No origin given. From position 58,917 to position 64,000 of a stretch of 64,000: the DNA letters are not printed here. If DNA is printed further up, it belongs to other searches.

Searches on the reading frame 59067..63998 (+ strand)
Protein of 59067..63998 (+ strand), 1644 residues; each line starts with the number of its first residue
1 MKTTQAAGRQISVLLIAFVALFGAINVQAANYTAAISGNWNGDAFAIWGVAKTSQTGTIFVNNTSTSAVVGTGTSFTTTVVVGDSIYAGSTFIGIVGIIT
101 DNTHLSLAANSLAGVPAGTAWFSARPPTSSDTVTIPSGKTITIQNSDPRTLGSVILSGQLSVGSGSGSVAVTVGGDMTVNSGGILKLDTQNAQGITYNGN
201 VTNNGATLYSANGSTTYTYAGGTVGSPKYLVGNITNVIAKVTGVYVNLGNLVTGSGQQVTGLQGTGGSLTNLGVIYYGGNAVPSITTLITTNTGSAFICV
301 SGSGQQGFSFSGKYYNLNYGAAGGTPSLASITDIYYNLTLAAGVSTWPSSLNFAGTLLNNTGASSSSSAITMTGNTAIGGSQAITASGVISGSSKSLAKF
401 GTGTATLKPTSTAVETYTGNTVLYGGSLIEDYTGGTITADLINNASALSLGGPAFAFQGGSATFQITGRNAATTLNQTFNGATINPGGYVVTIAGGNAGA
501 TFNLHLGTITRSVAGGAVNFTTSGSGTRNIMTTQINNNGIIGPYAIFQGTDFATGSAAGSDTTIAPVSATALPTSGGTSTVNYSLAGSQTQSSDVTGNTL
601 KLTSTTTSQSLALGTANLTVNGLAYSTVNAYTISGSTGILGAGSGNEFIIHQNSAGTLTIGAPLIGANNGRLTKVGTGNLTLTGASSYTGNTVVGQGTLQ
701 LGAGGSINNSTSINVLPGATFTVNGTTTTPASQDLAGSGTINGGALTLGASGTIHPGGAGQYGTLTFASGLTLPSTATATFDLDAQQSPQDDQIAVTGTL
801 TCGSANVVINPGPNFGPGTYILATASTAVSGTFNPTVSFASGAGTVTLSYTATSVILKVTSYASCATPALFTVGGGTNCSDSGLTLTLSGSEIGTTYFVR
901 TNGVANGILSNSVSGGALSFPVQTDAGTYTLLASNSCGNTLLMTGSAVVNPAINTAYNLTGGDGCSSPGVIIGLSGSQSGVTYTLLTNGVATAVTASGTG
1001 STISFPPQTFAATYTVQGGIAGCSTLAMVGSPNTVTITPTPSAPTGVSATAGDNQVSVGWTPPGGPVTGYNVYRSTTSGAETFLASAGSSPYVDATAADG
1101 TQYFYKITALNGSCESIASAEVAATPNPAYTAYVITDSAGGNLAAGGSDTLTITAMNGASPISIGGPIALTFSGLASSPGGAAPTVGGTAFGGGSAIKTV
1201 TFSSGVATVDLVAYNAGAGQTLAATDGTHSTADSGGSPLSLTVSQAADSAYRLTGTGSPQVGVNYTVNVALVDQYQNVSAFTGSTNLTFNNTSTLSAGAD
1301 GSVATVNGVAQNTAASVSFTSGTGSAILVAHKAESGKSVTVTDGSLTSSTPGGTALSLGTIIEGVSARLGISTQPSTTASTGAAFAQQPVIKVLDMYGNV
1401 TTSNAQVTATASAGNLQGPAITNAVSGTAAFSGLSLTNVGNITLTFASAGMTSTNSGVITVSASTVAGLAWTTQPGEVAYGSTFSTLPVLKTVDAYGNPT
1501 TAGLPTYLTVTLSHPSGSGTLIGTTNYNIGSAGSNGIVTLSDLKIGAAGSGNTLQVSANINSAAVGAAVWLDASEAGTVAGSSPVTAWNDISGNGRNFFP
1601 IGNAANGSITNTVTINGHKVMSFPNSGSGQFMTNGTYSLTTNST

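Call 51: search_protein_families(library=ncbifam, proteins=[window:59067-63998:+], max_evalue=0.001)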
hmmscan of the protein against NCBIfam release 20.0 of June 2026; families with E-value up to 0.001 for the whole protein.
window:59067-63998:+ (1644 aa): 1 family
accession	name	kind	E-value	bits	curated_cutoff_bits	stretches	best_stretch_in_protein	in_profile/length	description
TIGR02601.1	autotrns_rpt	repeat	3.1e-08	33.2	19.85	1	672-702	2-32/32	beta strand repeat protein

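Call 52: search_protein_families(library=pfam, proteins=[window:59067-63998:+], max_evalue=0.001)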
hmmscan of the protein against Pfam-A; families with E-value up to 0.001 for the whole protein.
window:59067-63998:+ (1644 aa): 1 family
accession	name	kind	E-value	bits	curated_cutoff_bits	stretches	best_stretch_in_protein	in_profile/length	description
PF12951.13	PATR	-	2e-07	31.4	27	1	672-701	1-30/30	Passenger-associated-transport-repeat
